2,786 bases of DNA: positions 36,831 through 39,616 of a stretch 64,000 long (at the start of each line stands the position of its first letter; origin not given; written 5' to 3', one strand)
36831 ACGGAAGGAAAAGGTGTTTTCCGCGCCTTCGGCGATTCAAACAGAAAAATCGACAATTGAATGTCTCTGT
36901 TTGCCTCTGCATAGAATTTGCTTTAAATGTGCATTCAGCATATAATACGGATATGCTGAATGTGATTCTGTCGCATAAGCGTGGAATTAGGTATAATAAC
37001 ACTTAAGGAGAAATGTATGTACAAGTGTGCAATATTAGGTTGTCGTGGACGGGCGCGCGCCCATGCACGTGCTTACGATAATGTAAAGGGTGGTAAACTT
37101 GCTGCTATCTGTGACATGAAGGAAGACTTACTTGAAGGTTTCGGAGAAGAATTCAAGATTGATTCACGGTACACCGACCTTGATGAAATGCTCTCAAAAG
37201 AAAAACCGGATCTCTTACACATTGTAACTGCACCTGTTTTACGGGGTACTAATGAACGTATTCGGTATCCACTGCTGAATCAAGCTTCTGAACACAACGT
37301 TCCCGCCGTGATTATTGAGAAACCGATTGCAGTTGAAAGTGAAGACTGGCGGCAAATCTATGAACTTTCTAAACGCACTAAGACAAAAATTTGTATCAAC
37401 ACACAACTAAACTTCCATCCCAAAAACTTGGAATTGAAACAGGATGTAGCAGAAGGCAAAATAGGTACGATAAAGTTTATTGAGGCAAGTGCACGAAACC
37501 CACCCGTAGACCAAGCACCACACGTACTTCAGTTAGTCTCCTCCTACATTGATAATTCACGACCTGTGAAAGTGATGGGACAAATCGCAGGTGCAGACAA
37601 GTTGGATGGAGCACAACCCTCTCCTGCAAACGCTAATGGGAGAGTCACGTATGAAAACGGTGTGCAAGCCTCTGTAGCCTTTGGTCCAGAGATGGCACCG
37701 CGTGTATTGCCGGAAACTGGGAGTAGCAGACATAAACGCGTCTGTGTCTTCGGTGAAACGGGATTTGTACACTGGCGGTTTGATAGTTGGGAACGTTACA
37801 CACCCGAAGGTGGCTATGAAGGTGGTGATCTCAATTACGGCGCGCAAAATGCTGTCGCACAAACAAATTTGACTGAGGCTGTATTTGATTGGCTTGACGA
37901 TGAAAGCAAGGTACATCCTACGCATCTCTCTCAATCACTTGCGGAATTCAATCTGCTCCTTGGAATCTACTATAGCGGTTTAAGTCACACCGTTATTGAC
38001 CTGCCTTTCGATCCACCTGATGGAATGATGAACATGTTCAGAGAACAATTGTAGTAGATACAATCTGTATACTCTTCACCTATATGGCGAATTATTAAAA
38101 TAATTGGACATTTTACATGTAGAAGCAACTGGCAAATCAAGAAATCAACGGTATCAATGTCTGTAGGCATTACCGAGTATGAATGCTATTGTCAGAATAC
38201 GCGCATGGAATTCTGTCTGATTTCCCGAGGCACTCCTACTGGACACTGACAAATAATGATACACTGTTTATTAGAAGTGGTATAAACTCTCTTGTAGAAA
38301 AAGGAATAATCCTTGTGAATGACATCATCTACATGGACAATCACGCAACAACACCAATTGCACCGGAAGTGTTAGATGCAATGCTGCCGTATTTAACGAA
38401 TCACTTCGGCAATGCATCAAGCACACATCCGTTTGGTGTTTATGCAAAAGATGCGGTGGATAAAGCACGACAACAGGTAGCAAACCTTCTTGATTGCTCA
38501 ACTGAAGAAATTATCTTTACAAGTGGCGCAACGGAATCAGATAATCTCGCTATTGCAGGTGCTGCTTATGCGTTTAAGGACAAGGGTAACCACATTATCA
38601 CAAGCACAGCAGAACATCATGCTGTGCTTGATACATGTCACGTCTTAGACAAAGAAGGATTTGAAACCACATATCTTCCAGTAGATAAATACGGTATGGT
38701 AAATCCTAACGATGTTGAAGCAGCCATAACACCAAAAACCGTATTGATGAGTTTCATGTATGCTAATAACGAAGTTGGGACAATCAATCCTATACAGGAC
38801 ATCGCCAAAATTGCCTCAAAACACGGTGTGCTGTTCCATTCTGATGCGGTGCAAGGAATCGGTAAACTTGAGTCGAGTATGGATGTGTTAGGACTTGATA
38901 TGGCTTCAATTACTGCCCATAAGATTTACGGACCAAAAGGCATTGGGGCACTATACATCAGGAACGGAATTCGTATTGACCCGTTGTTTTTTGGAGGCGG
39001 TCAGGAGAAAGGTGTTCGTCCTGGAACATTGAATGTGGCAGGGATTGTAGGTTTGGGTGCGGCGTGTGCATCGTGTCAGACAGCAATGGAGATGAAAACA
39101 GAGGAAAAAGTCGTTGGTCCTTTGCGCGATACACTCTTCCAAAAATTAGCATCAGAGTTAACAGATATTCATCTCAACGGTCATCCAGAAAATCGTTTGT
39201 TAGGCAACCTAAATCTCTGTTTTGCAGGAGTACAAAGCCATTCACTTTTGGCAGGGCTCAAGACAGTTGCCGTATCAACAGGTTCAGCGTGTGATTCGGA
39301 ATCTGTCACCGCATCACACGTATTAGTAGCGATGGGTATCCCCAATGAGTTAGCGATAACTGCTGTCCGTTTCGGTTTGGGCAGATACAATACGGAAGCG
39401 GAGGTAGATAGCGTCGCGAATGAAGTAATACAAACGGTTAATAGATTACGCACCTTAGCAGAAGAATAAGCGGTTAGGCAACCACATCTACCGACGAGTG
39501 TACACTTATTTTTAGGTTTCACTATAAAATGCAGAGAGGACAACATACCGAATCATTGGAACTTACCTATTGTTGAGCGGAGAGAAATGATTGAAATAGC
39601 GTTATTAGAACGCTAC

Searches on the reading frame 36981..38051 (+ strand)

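Call 70: search_protein_families(library=pfam, proteins=[window:36981-38051:+], max_evalue=0.001)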
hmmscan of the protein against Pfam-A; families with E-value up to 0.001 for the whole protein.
window:36981-38051:+ (357 aa): 2 families
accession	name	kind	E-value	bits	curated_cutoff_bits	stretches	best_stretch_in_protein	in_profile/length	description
PF01408.29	GFO_IDH_MocA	-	5.7e-15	56.5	24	1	15-137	2-116/120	Oxidoreductase family, NAD-binding Rossmann fold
PF22725.1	GFO_IDH_MocA_C3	-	0.00069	20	27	0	176-262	47-122/124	GFO/IDH/MocA C-terminal domain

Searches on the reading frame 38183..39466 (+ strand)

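Call 78: search_protein_families(library=pfam, proteins=[window:38183-39466:+], max_evalue=0.0001)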
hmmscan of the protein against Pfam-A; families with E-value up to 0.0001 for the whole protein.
window:38183-39466:+ (428 aa): 3 families
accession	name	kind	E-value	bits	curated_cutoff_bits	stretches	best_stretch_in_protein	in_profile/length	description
PF00266.25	Aminotran_5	-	1.4e-81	274.8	21.5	1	49-410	1-370/371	Aminotransferase class-V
PF01041.23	DegT_DnrJ_EryC1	-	2.7e-08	33.9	19.8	1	110-227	42-151/360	DegT/DnrJ/EryC1/StrS aminotransferase family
PF01212.27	Beta_elim_lyase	-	4e-06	26.8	27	1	87-222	28-169/288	Beta-eliminating lyase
